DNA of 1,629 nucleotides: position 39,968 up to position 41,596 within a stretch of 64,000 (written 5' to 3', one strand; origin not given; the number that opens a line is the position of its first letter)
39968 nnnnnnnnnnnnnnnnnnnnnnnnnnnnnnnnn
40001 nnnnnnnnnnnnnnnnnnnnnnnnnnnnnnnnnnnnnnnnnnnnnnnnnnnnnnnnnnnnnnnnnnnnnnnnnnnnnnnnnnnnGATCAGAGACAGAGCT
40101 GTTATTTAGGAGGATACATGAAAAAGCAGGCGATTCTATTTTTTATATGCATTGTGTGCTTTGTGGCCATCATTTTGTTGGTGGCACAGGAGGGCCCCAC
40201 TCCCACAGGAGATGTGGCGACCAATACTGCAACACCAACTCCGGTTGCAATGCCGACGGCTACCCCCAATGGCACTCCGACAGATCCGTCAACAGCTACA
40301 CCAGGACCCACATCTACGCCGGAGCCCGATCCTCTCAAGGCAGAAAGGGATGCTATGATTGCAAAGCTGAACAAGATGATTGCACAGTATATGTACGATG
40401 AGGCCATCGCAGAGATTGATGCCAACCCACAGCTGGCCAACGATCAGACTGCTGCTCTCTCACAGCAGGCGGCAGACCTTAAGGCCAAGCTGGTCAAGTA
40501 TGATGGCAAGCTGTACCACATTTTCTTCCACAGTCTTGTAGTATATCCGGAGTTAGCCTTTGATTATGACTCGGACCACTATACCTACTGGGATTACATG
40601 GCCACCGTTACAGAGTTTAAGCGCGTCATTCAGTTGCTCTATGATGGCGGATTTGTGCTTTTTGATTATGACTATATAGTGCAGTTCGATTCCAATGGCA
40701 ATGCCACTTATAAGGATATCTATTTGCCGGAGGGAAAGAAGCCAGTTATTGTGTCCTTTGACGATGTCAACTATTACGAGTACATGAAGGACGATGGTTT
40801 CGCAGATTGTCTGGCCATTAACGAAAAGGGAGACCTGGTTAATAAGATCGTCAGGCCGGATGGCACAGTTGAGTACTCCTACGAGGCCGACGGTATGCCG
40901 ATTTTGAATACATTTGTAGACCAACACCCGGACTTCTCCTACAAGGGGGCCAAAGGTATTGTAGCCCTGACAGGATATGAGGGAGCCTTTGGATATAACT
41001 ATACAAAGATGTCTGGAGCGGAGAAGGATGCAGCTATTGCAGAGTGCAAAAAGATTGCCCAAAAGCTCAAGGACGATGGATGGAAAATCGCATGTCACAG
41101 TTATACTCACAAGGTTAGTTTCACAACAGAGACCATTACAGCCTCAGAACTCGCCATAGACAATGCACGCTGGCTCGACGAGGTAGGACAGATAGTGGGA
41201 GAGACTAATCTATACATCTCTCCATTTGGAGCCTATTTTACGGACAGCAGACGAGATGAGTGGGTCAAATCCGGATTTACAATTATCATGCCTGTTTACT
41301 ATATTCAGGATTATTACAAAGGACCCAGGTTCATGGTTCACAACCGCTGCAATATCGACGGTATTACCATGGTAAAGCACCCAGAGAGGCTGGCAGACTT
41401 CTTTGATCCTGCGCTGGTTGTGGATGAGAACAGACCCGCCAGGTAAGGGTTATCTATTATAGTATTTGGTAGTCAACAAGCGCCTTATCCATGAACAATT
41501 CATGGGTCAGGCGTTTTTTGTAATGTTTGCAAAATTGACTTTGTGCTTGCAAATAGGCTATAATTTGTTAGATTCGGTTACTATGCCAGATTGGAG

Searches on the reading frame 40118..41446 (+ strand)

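Call 45: search_protein_families(library=pfam, max_evalue=0.01, proteins=[window:40118-41446:+])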
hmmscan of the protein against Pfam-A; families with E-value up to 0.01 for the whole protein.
window:40118-41446:+ (442 aa): 2 families
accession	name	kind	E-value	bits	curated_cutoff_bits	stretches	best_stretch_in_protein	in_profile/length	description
PF01522.26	Polysacc_deac_1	-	0.0003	21.2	23.1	1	307-378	44-113/124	Polysaccharide deacetylase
PF10096.14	DUF2334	-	0.0016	18.5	26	1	312-400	57-153/203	Uncharacterized protein conserved in bacteria (DUF2334)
